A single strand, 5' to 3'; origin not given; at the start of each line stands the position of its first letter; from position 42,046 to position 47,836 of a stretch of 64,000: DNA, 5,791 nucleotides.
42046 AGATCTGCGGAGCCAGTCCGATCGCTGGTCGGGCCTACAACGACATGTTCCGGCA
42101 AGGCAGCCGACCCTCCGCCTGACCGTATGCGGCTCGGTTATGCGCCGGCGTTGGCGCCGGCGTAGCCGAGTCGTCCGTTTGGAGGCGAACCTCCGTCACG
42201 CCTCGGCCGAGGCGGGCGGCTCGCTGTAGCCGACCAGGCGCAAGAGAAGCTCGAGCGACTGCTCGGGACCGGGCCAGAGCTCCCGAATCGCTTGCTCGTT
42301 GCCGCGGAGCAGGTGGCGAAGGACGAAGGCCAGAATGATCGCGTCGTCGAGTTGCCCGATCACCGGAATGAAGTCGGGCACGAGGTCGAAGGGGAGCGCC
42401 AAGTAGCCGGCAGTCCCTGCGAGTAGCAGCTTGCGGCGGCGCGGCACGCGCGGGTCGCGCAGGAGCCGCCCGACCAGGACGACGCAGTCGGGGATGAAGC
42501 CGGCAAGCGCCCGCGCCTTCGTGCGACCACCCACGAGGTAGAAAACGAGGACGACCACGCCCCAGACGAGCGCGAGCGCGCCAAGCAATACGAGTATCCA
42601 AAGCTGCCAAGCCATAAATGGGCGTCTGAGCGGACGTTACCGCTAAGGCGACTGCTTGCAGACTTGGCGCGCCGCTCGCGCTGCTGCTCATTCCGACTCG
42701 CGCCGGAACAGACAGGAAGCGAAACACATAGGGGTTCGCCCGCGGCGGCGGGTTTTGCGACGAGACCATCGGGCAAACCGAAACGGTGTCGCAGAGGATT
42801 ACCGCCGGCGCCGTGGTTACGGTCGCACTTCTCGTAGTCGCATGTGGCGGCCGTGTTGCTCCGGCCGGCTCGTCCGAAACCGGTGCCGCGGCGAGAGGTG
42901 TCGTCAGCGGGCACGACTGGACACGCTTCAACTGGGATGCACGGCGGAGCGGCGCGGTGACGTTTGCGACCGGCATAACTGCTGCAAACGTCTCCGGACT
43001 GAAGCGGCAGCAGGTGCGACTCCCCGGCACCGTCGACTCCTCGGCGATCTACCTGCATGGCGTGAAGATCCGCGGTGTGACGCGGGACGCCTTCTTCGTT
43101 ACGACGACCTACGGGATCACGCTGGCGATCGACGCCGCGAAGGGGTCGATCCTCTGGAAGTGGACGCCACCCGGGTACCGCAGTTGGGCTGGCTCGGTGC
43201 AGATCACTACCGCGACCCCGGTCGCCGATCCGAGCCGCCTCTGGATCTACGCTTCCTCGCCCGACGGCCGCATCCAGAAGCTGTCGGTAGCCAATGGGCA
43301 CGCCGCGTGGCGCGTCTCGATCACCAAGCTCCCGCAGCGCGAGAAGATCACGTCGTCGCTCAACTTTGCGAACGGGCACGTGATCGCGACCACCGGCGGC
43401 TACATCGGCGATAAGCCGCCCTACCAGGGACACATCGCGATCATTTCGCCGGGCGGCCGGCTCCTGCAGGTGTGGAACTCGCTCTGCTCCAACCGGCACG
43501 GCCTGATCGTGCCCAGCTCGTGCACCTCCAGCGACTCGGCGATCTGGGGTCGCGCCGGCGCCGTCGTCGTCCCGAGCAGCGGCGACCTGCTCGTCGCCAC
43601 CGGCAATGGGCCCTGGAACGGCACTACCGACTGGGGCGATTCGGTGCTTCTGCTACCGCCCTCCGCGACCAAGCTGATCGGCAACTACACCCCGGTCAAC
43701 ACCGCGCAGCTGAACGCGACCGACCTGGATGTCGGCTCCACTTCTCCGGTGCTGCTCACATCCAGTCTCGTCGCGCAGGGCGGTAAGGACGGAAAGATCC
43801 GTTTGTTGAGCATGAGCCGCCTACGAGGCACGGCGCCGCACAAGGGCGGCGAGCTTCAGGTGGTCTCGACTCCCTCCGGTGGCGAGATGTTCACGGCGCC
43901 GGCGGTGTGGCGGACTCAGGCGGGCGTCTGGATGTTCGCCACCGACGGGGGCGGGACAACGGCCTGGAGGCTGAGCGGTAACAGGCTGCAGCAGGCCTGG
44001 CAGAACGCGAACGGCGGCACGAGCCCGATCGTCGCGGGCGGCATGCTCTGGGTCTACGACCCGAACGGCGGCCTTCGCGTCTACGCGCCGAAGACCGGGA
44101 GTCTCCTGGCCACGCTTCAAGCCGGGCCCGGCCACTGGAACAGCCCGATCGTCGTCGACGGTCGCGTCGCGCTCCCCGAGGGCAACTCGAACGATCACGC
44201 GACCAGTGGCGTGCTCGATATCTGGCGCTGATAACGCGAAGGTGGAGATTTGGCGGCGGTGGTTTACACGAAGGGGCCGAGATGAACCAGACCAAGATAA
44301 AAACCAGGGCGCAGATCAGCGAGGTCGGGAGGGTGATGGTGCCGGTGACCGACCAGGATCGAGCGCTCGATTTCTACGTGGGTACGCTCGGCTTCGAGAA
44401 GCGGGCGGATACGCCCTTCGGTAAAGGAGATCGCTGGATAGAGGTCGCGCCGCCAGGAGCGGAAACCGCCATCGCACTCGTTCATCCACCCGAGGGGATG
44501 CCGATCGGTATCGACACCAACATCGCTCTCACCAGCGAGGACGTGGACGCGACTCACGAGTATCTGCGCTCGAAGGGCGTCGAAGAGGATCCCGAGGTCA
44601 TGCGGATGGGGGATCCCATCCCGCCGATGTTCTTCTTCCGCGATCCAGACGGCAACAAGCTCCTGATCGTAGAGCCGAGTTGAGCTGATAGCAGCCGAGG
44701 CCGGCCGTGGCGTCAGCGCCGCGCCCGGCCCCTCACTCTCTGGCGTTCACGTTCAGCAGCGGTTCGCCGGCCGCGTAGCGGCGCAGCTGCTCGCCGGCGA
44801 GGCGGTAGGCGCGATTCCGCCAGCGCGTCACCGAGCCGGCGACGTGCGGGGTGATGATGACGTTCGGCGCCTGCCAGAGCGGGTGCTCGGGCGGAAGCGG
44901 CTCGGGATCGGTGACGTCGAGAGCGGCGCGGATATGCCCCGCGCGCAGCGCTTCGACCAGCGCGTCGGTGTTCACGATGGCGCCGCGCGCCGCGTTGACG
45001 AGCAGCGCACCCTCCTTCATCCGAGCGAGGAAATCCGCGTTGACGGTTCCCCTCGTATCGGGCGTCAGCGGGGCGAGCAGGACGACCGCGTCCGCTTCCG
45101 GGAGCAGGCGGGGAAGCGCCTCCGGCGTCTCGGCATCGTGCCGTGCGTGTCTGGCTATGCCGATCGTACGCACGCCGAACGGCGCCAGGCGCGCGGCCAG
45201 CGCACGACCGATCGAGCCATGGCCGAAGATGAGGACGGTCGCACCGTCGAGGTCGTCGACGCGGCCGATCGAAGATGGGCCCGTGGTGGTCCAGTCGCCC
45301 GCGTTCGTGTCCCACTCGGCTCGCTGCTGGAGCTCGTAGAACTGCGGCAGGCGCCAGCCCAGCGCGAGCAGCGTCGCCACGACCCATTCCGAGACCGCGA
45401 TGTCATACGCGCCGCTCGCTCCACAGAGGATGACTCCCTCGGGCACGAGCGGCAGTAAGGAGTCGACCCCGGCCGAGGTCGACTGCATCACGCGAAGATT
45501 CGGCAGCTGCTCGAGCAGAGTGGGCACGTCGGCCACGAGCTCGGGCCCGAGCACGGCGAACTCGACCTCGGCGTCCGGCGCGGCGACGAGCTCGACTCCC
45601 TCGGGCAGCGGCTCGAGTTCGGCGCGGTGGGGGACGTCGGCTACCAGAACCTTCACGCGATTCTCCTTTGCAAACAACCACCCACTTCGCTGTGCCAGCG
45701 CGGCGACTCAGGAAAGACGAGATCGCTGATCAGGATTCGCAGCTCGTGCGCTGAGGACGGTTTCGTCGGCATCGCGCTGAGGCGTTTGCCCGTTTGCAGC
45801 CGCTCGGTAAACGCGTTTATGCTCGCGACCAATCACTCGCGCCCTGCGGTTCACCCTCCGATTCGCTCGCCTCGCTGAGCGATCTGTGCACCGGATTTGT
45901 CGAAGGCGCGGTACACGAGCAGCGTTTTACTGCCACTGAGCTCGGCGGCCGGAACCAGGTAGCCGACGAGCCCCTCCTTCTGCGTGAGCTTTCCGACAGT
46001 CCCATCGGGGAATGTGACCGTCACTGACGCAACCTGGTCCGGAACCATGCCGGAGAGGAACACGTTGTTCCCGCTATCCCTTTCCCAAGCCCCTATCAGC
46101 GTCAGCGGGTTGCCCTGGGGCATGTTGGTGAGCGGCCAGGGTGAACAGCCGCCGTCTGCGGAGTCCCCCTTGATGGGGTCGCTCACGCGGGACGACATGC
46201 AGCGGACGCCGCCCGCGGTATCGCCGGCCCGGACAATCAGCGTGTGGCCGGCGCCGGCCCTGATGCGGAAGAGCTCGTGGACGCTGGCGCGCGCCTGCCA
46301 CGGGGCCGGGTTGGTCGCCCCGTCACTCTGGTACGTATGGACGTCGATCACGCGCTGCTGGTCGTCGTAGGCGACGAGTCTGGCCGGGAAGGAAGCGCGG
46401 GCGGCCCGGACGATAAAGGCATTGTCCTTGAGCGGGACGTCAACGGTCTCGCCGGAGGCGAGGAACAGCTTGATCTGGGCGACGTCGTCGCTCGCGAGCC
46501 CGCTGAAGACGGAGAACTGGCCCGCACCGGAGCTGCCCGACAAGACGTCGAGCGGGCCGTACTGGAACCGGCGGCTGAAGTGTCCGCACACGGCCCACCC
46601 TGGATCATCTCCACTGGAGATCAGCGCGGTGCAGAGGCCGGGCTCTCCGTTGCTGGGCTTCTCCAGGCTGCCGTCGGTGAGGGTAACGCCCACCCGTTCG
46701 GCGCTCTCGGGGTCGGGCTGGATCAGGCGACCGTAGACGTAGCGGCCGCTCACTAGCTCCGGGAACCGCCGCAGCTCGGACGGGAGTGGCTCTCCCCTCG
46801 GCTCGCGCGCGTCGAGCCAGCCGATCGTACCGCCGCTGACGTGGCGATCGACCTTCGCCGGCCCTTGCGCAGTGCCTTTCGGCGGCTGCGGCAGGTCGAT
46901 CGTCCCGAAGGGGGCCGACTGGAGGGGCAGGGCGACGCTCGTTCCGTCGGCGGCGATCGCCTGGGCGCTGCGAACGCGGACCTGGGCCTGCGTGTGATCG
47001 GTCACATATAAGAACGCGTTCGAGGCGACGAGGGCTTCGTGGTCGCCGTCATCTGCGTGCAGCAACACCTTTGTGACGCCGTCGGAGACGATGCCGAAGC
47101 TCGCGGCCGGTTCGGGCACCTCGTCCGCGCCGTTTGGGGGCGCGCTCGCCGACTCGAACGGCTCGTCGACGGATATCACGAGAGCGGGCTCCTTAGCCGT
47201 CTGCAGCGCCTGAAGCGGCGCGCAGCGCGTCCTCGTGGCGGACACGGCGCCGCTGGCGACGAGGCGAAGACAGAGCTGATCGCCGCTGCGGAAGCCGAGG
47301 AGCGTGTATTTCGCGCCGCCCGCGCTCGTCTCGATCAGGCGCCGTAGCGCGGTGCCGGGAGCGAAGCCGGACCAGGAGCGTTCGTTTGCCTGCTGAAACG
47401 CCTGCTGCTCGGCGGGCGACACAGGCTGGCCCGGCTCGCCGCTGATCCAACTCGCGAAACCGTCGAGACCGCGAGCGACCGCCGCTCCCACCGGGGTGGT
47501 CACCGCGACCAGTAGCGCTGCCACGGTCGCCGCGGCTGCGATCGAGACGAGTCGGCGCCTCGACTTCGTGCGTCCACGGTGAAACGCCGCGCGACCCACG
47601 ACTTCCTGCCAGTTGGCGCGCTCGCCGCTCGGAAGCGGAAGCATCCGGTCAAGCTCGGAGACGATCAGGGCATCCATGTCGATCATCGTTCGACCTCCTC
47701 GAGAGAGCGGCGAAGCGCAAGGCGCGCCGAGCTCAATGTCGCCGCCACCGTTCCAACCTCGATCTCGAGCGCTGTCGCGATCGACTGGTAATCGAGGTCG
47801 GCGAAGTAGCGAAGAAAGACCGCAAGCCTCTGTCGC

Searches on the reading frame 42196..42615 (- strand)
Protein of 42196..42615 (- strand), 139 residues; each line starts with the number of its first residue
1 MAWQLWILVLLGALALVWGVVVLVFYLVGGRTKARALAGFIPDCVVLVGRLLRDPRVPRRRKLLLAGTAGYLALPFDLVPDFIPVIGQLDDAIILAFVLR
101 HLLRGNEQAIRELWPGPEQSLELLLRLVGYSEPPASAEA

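Call 14: search_protein_families(library=pfam, proteins=[window:42196-42615:-], max_evalue=0.001)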
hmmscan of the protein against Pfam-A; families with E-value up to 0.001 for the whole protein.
window:42196-42615:- (139 aa): 1 family
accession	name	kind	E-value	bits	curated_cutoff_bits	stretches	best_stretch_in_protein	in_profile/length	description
PF06803.17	DUF1232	-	1e-14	54.4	23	1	62-97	2-37/37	Protein of unknown function (DUF1232)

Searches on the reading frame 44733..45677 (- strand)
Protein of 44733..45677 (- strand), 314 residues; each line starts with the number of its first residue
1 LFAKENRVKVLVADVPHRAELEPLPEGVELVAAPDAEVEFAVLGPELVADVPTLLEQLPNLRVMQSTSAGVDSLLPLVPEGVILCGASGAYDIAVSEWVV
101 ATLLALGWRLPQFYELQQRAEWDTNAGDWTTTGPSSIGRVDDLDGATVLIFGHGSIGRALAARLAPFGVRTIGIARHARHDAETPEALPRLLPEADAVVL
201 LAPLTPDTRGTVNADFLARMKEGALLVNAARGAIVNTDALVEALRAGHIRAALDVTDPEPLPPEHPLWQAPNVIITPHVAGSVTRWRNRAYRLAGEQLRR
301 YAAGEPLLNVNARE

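Call 14: search_protein_families(library=pfam, proteins=[window:44733-45677:-], max_evalue=0.001)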
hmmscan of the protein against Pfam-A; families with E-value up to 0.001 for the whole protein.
window:44733-45677:- (314 aa): 1 family
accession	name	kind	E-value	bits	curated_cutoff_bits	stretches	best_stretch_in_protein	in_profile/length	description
PF02826.25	2-Hacid_dh_C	-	6.4e-51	172.7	25.1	1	101-280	2-178/178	D-isomer specific 2-hydroxyacid dehydrogenase, NAD binding domain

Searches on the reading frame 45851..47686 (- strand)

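Call 14: search_protein_families(library=pfam, proteins=[window:45851-47686:-], max_evalue=0.001)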
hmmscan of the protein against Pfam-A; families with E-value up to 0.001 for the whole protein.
window:45851-47686:- (611 aa): 1 family
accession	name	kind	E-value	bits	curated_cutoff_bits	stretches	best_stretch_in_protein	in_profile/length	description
PF01565.28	FAD_binding_4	-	0.00037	20.6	26.4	0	525-566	95-137/139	FAD binding domain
